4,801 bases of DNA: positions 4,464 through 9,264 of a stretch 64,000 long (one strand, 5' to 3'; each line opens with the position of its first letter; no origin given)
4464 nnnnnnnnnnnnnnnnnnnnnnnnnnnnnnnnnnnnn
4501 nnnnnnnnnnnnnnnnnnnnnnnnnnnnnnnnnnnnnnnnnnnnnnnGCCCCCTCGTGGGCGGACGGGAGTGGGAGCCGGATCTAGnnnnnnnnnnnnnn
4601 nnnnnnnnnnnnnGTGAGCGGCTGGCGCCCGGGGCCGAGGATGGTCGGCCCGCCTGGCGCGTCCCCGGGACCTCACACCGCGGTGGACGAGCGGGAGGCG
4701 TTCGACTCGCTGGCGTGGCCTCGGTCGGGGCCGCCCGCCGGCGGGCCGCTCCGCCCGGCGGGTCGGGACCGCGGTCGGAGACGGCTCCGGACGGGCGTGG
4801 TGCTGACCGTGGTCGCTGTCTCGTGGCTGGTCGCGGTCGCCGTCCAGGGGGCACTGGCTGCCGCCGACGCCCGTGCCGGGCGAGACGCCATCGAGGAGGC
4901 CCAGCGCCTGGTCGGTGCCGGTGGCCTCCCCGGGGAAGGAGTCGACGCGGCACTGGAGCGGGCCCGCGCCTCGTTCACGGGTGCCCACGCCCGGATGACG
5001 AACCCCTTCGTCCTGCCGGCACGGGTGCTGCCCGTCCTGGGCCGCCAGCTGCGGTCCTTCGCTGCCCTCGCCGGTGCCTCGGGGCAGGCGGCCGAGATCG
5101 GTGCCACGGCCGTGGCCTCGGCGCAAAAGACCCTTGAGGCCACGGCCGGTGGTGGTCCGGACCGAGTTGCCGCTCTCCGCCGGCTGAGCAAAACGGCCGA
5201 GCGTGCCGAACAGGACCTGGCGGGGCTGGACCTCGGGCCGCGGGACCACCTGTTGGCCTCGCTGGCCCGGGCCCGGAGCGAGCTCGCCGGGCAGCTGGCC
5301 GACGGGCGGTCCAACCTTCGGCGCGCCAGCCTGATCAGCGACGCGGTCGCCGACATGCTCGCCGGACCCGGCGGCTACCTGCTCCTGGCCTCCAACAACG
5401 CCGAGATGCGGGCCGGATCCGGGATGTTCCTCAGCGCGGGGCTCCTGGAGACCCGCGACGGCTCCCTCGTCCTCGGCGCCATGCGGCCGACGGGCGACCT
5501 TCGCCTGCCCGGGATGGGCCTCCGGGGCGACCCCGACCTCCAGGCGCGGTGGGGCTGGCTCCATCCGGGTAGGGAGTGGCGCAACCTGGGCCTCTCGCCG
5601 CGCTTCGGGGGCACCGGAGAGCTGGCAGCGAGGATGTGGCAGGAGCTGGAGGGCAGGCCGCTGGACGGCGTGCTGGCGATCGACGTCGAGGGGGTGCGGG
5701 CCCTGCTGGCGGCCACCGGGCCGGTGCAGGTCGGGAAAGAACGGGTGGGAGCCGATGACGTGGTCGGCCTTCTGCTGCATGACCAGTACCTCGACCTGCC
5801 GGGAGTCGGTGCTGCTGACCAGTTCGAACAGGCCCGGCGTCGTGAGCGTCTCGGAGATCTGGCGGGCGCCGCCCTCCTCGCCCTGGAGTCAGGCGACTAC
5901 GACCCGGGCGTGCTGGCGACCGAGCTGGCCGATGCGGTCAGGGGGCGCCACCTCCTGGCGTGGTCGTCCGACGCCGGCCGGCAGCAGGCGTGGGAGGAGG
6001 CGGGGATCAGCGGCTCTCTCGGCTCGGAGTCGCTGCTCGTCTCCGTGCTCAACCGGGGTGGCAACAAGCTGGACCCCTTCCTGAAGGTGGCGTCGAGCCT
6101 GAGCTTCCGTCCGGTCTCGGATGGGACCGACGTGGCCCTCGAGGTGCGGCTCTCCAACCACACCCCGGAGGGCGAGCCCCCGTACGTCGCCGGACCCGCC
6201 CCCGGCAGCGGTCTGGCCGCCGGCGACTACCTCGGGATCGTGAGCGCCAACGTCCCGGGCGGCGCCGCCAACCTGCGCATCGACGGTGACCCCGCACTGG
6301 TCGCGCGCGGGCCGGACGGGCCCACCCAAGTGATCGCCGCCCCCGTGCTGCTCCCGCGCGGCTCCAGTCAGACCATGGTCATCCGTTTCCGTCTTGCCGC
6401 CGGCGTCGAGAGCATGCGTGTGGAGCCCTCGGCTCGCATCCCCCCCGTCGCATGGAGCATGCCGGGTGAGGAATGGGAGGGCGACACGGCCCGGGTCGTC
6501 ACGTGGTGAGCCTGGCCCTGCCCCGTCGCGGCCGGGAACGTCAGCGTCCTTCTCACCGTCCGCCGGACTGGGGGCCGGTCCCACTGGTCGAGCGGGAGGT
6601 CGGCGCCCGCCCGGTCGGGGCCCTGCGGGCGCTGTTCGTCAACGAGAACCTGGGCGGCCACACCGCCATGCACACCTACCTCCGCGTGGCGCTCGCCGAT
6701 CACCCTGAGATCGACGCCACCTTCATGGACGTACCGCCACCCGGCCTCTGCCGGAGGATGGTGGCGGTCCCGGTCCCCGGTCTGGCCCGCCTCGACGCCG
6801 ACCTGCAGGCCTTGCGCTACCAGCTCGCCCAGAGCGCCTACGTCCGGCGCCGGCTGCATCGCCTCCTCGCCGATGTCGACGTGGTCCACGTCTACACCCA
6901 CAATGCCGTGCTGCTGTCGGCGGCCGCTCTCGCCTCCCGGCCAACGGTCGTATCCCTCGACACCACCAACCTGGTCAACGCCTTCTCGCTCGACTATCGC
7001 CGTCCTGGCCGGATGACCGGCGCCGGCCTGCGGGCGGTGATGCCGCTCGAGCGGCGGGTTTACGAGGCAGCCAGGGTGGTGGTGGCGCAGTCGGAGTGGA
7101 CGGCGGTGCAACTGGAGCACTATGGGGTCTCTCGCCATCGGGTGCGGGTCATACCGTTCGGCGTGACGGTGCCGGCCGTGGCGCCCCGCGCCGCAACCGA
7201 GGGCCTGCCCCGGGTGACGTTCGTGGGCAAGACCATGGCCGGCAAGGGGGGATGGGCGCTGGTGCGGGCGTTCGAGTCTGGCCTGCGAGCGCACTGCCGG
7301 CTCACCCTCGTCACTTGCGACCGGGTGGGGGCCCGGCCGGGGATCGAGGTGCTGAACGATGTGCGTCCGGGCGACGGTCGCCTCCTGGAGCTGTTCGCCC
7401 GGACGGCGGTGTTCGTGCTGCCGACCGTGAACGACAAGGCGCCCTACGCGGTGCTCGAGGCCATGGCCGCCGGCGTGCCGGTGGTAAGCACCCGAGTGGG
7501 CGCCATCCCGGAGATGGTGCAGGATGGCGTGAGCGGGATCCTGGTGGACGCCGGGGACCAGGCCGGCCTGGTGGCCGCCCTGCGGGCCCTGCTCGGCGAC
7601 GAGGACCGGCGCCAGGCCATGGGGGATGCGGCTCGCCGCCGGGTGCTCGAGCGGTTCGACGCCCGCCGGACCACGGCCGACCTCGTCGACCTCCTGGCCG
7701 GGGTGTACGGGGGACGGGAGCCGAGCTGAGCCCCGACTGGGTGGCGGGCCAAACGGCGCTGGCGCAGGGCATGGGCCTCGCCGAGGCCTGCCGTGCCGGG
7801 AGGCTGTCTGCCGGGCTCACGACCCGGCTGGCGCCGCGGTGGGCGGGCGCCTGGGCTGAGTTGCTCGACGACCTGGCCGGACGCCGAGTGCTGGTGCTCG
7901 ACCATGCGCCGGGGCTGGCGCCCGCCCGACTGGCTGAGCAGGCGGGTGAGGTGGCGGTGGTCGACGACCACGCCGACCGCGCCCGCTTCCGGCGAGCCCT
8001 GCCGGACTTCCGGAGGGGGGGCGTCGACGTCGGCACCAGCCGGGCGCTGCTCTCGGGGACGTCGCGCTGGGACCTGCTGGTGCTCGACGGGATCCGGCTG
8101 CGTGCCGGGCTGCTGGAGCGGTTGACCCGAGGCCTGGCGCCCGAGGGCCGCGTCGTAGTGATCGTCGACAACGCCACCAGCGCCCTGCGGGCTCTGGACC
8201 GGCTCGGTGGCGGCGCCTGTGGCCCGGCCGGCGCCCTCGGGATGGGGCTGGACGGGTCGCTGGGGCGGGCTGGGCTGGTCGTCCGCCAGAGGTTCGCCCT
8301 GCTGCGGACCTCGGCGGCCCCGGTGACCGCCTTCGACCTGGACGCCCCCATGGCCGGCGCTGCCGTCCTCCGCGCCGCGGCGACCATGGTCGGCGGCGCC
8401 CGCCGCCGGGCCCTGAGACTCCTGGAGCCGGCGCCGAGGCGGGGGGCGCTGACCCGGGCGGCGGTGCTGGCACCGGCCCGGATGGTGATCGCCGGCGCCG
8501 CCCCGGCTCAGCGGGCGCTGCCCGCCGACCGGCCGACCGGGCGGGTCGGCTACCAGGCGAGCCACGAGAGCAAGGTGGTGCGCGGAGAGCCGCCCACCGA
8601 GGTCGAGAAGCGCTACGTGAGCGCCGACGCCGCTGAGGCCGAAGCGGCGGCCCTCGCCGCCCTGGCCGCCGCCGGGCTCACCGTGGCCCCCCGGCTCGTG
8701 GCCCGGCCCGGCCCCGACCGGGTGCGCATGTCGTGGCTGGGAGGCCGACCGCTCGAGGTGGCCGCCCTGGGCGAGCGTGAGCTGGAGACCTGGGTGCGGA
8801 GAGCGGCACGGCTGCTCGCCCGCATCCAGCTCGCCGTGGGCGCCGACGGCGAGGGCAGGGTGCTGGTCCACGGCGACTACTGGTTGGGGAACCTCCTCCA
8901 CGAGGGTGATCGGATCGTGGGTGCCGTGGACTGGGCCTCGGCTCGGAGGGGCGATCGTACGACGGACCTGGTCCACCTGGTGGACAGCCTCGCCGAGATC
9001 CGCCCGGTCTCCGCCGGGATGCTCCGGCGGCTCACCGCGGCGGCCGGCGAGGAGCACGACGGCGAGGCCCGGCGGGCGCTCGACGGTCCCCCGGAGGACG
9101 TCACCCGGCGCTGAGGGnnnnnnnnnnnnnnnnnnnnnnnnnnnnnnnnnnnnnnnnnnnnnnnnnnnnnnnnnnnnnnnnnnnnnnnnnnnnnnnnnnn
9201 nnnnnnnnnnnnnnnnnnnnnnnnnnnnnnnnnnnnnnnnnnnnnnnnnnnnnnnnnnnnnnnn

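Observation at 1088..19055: Two ECF sigma genes with a 241-bp perfectly identical core bracket a 17.4-kb EPS/regulatory segment and separate a kinase from a response regulator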

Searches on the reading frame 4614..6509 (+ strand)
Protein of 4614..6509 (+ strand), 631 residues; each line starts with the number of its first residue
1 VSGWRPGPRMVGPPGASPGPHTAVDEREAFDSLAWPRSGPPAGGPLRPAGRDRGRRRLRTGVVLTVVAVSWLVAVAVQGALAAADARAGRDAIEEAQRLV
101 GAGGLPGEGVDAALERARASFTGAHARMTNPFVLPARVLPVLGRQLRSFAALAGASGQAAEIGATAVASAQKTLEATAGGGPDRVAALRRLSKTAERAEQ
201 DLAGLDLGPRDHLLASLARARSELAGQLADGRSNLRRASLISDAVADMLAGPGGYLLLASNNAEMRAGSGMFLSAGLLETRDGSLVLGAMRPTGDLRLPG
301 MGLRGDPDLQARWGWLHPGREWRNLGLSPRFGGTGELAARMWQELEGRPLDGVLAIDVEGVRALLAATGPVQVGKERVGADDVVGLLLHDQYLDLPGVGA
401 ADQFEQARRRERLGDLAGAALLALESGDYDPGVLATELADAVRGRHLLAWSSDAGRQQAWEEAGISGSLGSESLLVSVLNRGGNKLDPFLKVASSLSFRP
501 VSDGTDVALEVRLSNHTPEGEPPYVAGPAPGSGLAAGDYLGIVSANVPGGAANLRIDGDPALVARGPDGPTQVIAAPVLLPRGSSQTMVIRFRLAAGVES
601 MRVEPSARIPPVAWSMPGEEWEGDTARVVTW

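Call 11: search_protein_families(library=pfam, proteins=[window:4614-6509:+], max_evalue=0.01)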
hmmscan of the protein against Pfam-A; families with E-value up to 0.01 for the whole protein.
window:4614-6509:+ (631 aa): 1 family
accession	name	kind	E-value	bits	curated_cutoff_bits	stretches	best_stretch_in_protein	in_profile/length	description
PF13196.11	DUF4012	-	3.2e-29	102.7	28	1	251-392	2-144/144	Protein of unknown function (DUF4012)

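Call 47: search_protein_families(library=ncbifam, proteins=[window:4614-6509:+], max_evalue=0.001)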
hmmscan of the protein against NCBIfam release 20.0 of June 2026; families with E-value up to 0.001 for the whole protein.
window:4614-6509:+ (631 aa): 0 families

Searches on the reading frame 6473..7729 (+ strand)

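Call 11: search_protein_families(library=pfam, proteins=[window:6473-7729:+], max_evalue=0.01)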
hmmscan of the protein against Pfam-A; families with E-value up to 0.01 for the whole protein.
window:6473-7729:+ (418 aa): 5 families
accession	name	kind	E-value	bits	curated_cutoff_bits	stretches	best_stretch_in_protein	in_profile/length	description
PF13692.12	Glyco_trans_1_4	-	1e-21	78.1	27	1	246-376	2-142/142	Glycosyl transferases group 1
PF00534.26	Glycos_transf_1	-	8.8e-20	71.4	26.4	1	301-390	83-172/172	Glycosyl transferases group 1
PF13439.12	Glyco_transf_4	-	3.3e-15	56.9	28.5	1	113-231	53-166/170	Glycosyltransferase Family 4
PF13524.12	Glyco_trans_1_2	-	1.1e-10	42.1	25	1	303-405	39-143/144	Glycosyl transferase-like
PF13579.12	Glyco_trans_4_4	-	6.9e-10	39.9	29.7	1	95-230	41-158/158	Glycosyl transferase 4-like domain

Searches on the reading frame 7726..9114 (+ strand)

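Call 11: search_protein_families(library=pfam, proteins=[window:7726-9114:+], max_evalue=0.01)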
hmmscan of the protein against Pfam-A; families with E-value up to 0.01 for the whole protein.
window:7726-9114:+ (462 aa): 2 families
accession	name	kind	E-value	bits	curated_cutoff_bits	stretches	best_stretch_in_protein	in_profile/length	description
PF01636.29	APH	-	2.5e-14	54.1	23.2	2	378-445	168-231/239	Phosphotransferase enzyme family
PF02958.26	EcKL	-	0.0033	17.3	22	1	372-421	209-263/294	Ecdysteroid kinase-like family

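Call 47: search_protein_families(library=ncbifam, proteins=[window:7726-9114:+], max_evalue=0.001)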
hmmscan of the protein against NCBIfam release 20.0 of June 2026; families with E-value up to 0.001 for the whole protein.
window:7726-9114:+ (462 aa): 2 families
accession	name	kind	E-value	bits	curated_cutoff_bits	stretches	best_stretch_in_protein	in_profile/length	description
NF033068.1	APH_3p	equivalog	6.8e-07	29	205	1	353-425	151-222/255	APH(3') family aminoglycoside O-phosphotransferase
NF033059.2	APH_3p_I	exception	0.00012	21.6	400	1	378-428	188-238/267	APH(3')-I family aminoglycoside O-phosphotransferase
